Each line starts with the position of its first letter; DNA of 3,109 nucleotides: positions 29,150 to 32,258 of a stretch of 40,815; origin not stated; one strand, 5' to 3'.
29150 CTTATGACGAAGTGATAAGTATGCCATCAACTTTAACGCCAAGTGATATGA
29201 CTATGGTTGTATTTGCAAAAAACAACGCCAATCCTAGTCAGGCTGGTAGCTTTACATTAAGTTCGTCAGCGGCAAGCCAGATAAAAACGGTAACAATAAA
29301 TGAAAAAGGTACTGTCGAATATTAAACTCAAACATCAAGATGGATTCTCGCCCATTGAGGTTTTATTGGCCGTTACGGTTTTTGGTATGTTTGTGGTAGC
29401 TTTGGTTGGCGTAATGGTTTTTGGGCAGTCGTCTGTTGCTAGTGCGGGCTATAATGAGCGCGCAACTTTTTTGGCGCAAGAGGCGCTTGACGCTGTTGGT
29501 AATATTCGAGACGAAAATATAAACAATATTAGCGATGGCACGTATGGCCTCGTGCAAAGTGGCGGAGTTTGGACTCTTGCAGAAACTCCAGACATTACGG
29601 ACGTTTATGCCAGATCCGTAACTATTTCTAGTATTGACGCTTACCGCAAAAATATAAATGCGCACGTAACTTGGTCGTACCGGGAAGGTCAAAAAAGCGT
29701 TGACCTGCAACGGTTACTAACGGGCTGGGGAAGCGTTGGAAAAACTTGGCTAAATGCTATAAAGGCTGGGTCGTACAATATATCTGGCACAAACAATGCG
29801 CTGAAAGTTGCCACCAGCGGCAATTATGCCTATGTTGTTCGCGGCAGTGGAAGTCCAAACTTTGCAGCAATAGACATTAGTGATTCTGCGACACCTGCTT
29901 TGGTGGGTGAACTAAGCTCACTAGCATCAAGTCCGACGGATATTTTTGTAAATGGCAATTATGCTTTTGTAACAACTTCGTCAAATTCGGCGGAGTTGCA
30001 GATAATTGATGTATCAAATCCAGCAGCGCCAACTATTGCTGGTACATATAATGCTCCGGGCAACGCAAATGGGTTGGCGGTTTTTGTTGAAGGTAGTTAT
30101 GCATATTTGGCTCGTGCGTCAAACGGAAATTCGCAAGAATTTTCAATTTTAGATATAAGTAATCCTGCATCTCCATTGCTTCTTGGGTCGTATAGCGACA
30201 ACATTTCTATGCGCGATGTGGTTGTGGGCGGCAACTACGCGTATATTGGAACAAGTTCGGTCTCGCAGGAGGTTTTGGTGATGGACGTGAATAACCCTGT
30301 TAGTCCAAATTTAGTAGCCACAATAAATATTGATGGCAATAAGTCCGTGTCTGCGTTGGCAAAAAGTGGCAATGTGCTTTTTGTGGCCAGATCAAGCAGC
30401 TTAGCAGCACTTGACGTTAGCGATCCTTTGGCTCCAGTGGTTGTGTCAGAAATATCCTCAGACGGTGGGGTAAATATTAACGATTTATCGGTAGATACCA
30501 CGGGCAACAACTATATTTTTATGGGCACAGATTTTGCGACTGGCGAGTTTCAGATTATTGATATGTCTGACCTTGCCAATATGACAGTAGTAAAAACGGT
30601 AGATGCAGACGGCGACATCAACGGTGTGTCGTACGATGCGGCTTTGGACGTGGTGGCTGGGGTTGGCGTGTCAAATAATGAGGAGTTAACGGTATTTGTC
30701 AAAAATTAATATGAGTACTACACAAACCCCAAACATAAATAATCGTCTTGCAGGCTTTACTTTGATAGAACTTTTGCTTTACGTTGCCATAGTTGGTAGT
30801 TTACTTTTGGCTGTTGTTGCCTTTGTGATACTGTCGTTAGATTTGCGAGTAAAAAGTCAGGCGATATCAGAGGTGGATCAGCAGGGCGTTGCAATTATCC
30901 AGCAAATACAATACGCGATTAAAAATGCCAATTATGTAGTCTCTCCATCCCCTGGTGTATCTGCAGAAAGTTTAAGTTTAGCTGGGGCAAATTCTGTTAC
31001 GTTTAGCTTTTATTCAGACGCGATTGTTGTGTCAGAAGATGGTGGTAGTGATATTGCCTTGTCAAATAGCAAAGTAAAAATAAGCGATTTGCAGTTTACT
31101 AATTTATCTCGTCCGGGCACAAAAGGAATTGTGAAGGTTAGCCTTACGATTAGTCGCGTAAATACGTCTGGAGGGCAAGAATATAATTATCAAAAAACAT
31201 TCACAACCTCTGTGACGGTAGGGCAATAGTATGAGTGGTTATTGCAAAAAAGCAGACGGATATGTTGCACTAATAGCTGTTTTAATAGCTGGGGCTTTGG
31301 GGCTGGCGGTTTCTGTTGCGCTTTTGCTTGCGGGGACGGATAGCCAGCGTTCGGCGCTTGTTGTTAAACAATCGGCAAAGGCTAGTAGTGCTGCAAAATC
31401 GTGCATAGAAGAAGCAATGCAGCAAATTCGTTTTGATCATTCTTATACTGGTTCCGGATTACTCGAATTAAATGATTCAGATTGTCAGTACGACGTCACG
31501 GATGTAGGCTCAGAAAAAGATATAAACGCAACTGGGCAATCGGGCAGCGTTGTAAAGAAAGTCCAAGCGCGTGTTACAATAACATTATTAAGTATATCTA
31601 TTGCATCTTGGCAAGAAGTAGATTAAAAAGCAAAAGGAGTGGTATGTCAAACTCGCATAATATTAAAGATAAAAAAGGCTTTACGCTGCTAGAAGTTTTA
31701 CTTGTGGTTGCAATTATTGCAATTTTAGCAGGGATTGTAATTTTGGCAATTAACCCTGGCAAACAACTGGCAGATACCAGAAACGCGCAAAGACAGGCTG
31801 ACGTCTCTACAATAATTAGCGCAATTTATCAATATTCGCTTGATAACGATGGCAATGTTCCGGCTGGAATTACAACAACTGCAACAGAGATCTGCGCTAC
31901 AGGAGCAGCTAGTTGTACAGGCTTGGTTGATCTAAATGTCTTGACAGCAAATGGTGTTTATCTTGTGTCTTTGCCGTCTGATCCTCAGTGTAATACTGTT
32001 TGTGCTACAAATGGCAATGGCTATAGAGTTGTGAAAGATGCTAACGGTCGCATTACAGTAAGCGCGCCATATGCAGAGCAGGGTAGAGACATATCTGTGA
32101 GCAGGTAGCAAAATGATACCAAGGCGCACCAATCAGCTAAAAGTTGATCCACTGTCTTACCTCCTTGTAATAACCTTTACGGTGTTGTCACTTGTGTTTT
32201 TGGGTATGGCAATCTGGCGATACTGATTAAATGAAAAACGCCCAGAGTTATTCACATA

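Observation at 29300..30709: Pilin fused to a seven-bladed beta-propeller, a possible built-in tip adhesin analogous to PilY1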

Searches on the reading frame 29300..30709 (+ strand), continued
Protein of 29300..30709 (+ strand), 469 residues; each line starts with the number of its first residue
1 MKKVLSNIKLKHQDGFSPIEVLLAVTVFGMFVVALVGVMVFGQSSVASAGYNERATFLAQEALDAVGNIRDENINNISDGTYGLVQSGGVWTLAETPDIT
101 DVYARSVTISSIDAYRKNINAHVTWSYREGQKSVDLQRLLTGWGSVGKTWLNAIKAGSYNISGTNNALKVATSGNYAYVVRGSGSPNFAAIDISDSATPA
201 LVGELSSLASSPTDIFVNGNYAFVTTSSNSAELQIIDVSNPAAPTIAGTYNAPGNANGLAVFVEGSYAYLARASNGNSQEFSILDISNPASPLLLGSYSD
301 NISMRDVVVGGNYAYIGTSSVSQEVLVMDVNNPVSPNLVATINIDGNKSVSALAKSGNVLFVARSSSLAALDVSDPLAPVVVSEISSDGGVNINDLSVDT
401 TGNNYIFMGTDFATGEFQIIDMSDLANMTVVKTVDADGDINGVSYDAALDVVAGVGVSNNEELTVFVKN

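Call 34: search_protein_families(library=pfam, proteins=[L010:6001-7689:+, P0015, P0019, P0095, L010:5520-6026:+, L010:7686-8201:+, L010:8195-8590:+], max_evalue=0.01)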
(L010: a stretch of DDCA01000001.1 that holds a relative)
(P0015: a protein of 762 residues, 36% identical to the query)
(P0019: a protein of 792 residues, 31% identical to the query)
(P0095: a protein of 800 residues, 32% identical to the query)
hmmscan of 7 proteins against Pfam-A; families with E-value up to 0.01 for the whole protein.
L010:6001-7689:+ (562 aa): 1 family
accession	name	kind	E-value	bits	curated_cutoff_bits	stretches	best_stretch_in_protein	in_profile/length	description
PF07963.17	N_methyl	-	0.00037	20.4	21.2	1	9-34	1-26/27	Prokaryotic N-terminal methylation motif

P0015 (762 aa): 3 families
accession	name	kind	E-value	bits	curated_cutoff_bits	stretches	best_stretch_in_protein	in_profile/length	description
PF08309.17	LVIVD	-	2e-63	209.9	20.2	6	198-239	2-41/42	LVIVD repeat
PF09826.15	Beta_propel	-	6.3e-11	42.3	22.4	0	481-524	90-133/495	Beta propeller domain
PF05694.17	SBP56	-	4.1e-05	23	34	0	680-725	300-344/453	56kDa selenium binding protein (SBP56)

P0019 (792 aa): 4 families
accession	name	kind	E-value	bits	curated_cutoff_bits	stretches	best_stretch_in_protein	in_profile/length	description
PF08309.17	LVIVD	-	2.5e-38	129.6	20.2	4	216-250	6-38/42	LVIVD repeat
PF09826.15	Beta_propel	-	1.3e-15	57.7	22.4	1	605-650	91-136/495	Beta propeller domain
PF07963.17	N_methyl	-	3.4e-05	23.7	21.2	1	11-31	6-26/27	Prokaryotic N-terminal methylation motif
PF25171.1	Beta-prop_WDR36-Utp21_1st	-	3.7e-05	23.7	80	0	312-390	72-149/266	WDR36/Utp21 first beta-propeller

P0095 (800 aa): 4 families
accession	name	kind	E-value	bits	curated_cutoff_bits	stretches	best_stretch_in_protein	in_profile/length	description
PF08309.17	LVIVD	-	5.1e-45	151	20.2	5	505-542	6-40/42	LVIVD repeat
PF09826.15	Beta_propel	-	1.7e-13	50.7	22.4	0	603-638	315-350/495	Beta propeller domain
PF07963.17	N_methyl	-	7.6e-05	22.6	21.2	1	6-30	2-26/27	Prokaryotic N-terminal methylation motif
PF21544.3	PorZ_N_b_propeller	-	0.0079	16.9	27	0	641-657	80-96/154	TSS9, PorZ, N-terminal beta-propeller domain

L010:5520-6026:+ (168 aa): 1 family
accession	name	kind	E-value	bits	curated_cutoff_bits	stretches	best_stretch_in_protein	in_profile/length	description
PF07963.17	N_methyl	-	2.2e-06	27.4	21.2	1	28-48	5-25/27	Prokaryotic N-terminal methylation motif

L010:7686-8201:+ (171 aa): 1 family
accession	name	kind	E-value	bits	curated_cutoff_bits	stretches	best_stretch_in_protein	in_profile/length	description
PF07963.17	N_methyl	-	3.3e-05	23.7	21.2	1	7-30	3-26/27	Prokaryotic N-terminal methylation motif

L010:8195-8590:+ (131 aa): 0 families

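Call 49: search_solved_structures(query=A1, max_evalue=10, show_alignments=0)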
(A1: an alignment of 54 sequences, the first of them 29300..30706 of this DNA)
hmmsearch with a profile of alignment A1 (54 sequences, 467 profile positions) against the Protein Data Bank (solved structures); distinct sequences matched with E-value up to 10: 21.
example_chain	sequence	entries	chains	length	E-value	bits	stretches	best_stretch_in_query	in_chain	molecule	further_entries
8cia_B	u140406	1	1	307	0.0044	18.8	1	202-378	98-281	Kelch like family member 20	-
8cia_A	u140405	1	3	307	0.0051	18.6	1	202-378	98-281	Kelch-like protein 20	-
8cia_E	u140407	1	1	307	0.0058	18.4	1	202-378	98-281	Kelch like family member 20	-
1ri6_A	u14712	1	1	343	0.0073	18.1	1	312-409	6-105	putative isomerase ybhE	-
5yq4_A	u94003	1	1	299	0.026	16.3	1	205-378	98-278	Kelch-like protein 20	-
6gy5_A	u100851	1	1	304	0.027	16.2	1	205-378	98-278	Kelch-like protein 20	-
4fp5_D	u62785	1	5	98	0.038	15.7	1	53-100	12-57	Heat-labile enterotoxin IIB, B chain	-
4fnf_D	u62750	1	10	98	0.038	15.7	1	53-100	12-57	Heat-labile enterotoxin IIB, B chain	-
1qb5_D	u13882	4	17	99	0.038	15.7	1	53-100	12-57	PROTEIN (HEAT LABILE ENTEROTOXIN TYPE IIB B-PENTAMER) | HEAT LABILE ENTEROTOXIN TYPE IIB | HEAT-LABILE ENTEROTOXIN IIB, B CHAIN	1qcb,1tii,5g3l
8guf_A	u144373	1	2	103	0.04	15.7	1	53-100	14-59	Heat-labile enterotoxin IIB, B chain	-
8guf_B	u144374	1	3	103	0.041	15.6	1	53-100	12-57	Heat-labile enterotoxin IIB, B chain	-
5g3l_D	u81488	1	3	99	0.05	15.3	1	53-100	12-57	HEAT-LABILE ENTEROTOXIN IIB, B CHAIN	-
4fo2_D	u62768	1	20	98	0.062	15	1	59-100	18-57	Heat-labile enterotoxin IIB, B chain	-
6b3x_A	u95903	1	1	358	0.064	15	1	333-455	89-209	Cleavage stimulation factor subunit 1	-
8gw2_D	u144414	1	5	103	0.13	14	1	60-100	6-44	Heat-labile enterotoxin IIB, B chain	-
5hrm_A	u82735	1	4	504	0.39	12.4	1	225-298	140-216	Haloalkylphosphorus hydrolase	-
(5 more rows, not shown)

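Call 73: find_encoding_contigs(protein=window:29300-30709:+, flank=1000, max_places=3)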
Protein window:29300-30709:+ (469 aa): 2 contigs read that carry it; 1 place shown.
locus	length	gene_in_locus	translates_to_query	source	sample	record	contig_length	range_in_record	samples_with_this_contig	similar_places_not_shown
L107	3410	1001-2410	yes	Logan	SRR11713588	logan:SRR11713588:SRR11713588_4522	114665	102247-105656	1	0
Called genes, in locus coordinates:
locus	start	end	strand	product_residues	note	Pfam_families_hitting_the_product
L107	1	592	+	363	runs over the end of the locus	PF00482:T2SSF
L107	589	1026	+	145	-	-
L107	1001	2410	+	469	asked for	PF09826:Beta_propel (faint), PF08309:LVIVD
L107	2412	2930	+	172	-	-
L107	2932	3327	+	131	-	-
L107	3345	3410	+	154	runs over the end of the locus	PF07963:N_methyl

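Call 75: fold_search(model_id=the predicted structure, library=viral)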
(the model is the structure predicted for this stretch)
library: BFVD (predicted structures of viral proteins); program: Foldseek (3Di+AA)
matches with E <= 10: 1122; with E <= 0.001: 173
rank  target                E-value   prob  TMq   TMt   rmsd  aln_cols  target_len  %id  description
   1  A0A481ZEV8            1.4e-16  1.00  0.59  0.26   9.9       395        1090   19  Putative Ig domain protein [Pithovirus LCPAC404]
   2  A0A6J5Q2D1            5.4e-14  1.00  0.53  0.22  12.9       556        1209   12  Uncharacterized protein [uncultured Caudovirales phage]
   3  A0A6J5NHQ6            1.1e-11  1.00  0.49  0.17  20.7       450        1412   14  Uncharacterized protein [uncultured Caudovirales phage]
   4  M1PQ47                4.4e-11  1.00  0.53  0.76   3.3       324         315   12  (no name in the UniProt tables at hand)
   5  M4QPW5                8.6e-11  1.00  0.58  0.49  29.9       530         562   15  (no name in the UniProt tables at hand)
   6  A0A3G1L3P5            2.8e-10  1.00  0.49  0.21  12.5       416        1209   15  BNR repeat domain protein [Synechococcus phage S-CBWM1]
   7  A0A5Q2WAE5            3.3e-10  1.00  0.51  0.34  12.1       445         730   11  (no name in the UniProt tables at hand)
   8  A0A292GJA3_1          6.4e-10  1.00  0.52  0.19  17.5       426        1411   13  (no name in the UniProt tables at hand)
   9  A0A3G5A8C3            7.3e-10  1.00  0.52  0.72   4.3       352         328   15  Uncharacterized protein [Hyperionvirus sp.]
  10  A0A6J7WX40            8.9e-10  1.00  0.53  0.26   5.6       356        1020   10  Intramolecular chaperone auto-processing domain containing protein [uncultured Caudovirales phage]
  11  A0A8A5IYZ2            1.7e-09  1.00  0.40  0.39  16.1       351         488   10  (no name in the UniProt tables at hand)
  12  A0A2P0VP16            2.8e-09  1.00  0.42  0.22  21.2       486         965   13  TIR/WD40 domain-containing protein [Tetraselmis virus 1]
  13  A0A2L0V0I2            7.9e-09  1.00  0.43  0.16  19.0       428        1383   11  Autotransporter adhesin [Agrobacterium phage Atu_ph07]
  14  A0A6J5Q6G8            1.1e-08  1.00  0.49  0.25  16.1       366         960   11  TerB_like domain containing protein [uncultured Caudovirales phage]
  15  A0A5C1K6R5            1.2e-08  1.00  0.42  0.60   6.8       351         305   11  Kelch repeat protein [Pseudomonas phage vB_PaeM_PS119XW]
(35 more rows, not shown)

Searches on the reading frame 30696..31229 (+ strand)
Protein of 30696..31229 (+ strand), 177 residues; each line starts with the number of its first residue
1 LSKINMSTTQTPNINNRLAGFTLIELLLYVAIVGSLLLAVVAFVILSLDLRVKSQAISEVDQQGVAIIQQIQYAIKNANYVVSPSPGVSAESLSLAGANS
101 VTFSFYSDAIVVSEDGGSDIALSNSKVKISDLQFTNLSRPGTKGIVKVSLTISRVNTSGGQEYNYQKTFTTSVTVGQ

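Call 3: search_protein_families(library=pfam, proteins=[window:30696-31229:+], max_evalue=1)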
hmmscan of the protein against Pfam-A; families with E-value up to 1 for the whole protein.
window:30696-31229:+ (177 aa): 2 families
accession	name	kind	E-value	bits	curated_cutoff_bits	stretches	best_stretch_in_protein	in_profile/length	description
PF07963.17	N_methyl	-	0.0003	20.7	21.2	1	17-40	3-26/27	Prokaryotic N-terminal methylation motif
PF15471.11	TMEM171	-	0.011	15.2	27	1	5-155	143-289/320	Transmembrane protein family 171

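Call 4: search_protein_families(library=ncbifam, proteins=[window:30696-31229:+], max_evalue=1)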
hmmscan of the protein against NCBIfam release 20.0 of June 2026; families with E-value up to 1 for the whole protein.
window:30696-31229:+ (177 aa): 15 families
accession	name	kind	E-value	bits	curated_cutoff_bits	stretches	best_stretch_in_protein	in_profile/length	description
NF041002.1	pilin_ComGF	equivalog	0.00042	20.5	80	1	19-123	2-106/139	competence type IV pilus minor pilin ComGF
NF038303.1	EPS_HpsB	equivalog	0.00055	20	150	1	19-74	3-58/211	hormogonium polysaccharide secretion pseudopilin HpsB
NF038304.1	EPS_HpsC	equivalog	0.0011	18.6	200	1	9-81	11-83/318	hormogonium polysaccharide secretion pseudopilin HpsC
TIGR01708.2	typeII_sec_gspH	equivalog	0.0013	18.7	80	1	19-78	2-54/169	type II secretion system minor pseudopilin GspH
NF041775.1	typeIV_PilA_Myxo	equivalog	0.0017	18.3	400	1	14-51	6-42/214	type IV pilin protein PilA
TIGR01710.1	typeII_sec_gspG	equivalog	0.022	14.8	88.85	1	20-56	2-37/134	type II secretion system major pseudopilin GspG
TIGR01711.1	gspJ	equivalog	0.027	14.3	64.85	1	19-67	1-45/192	type II secretion system minor pseudopilin GspJ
TIGR02596.1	TIGR02596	subfamily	0.032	14.3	70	1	21-58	1-34/196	Verru_Chthon cassette protein D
TIGR02532.1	IV_pilin_GFxxxE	domain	0.041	13.7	16.3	1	19-40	2-23/24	prepilin-type N-terminal cleavage/methylation domain-containing protein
TIGR02599.1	TIGR02599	subfamily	0.042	13.1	256.5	1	20-49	1-30/361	Verru_Chthon cassette protein C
NF007848.0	PRK10557.1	equivalog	0.049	12.9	120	1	14-80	6-72/192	prepilin peptidase-dependent protein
NF006453.0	PRK08808.1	equivalog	0.095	11.7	295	1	16-44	4-33/211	type II secretion system protein J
NF040999.1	pilin_ComGC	equivalog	0.17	12.1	75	1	19-43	2-26/84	competence type IV pilus major pilin ComGC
TIGR01707.1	gspI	equivalog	0.47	11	44.35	1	20-45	1-26/101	type II secretion system minor pseudopilin GspI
NF040982.1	ComGD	equivalog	0.55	10.6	70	0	19-60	2-43/139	competence type IV pilus minor pilin ComGD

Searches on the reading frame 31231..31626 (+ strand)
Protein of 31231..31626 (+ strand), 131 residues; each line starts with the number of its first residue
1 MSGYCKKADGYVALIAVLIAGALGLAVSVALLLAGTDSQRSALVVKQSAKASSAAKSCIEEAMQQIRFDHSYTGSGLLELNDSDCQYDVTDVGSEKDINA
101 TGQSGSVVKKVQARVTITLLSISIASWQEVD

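Call 3: search_protein_families(library=pfam, proteins=[window:31231-31626:+], max_evalue=1)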
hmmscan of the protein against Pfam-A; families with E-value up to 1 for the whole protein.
window:31231-31626:+ (131 aa): 0 families

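Call 4: search_protein_families(library=ncbifam, proteins=[window:31231-31626:+], max_evalue=1)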
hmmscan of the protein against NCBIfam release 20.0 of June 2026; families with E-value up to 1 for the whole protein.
window:31231-31626:+ (131 aa): 1 family
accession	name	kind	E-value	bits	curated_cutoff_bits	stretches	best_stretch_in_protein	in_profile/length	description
TIGR01392.2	MetX_acetyl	equivalog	0.058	12.5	500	1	13-74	127-188/351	homoserine O-acetyltransferase MetX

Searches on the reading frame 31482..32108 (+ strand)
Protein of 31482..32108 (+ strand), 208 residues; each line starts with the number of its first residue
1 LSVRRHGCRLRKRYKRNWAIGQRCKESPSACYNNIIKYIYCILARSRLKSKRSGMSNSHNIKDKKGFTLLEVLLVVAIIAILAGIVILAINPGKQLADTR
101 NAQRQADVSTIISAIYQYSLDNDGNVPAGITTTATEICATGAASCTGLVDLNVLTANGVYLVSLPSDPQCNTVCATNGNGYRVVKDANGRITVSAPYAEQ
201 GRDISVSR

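Call 3: search_protein_families(library=pfam, proteins=[window:31482-32108:+], max_evalue=1)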
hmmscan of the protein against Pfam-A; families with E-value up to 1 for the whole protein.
window:31482-32108:+ (208 aa): 2 families
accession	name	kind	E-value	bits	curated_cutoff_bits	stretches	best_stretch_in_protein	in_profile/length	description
PF07963.17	N_methyl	-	2.4e-08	33.7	21.2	1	62-86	2-26/27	Prokaryotic N-terminal methylation motif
PF14221.11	DUF4330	-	0.061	13.9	27.6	1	67-112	14-59/167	Domain of unknown function (DUF4330)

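Call 4: search_protein_families(library=ncbifam, proteins=[window:31482-32108:+], max_evalue=1)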
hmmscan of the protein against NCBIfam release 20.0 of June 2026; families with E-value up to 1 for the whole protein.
window:31482-32108:+ (208 aa): 21 families
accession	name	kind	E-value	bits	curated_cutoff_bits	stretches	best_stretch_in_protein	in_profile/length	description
TIGR01708.2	typeII_sec_gspH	equivalog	5.1e-08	33.1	80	1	65-105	2-44/169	type II secretion system minor pseudopilin GspH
TIGR01710.1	typeII_sec_gspG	equivalog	5.1e-08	33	88.85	1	65-123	1-57/134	type II secretion system major pseudopilin GspG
TIGR02532.1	IV_pilin_GFxxxE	domain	6.1e-08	32.2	16.3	1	64-87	1-24/24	prepilin-type N-terminal cleavage/methylation domain-containing protein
NF040999.1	pilin_ComGC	equivalog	6.1e-06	26.3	75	1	64-124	1-58/84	competence type IV pilus major pilin ComGC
NF041013.1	T4P_ComGE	equivalog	3.4e-05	23.9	49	1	62-125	1-64/83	competence type IV pilus minor pilin ComGE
NF007862.0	PRK10574.1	equivalog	8e-05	22.8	138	1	62-89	2-29/145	prepilin peptidase-dependent pilin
NF041775.1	typeIV_PilA_Myxo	equivalog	0.00066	19.7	400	1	64-89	10-35/214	type IV pilin protein PilA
NF040982.1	ComGD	equivalog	0.0008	19.8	70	1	64-92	1-29/139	competence type IV pilus minor pilin ComGD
NF007800.0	PRK10506.1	equivalog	0.003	17.4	158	1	59-84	3-28/163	prepilin peptidase-dependent protein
TIGR02596.1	TIGR02596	subfamily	0.0034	17.5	70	1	67-91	1-25/196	Verru_Chthon cassette protein D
NF041002.1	pilin_ComGF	equivalog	0.0046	17.2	80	1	64-106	1-43/139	competence type IV pilus minor pilin ComGF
TIGR01707.1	gspI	equivalog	0.0061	17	44.35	1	66-90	1-25/101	type II secretion system minor pseudopilin GspI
NF047827.1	T3SSXpsH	equivalog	0.0095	15.7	160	1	65-105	1-41/145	type II secretion system protein XpsH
NF046073.1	UpsA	equivalog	0.032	14.4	130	1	69-141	7-81/136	pilin subunit UpsA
TIGR01711.1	gspJ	equivalog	0.043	13.6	64.85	1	65-84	1-20/192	type II secretion system minor pseudopilin GspJ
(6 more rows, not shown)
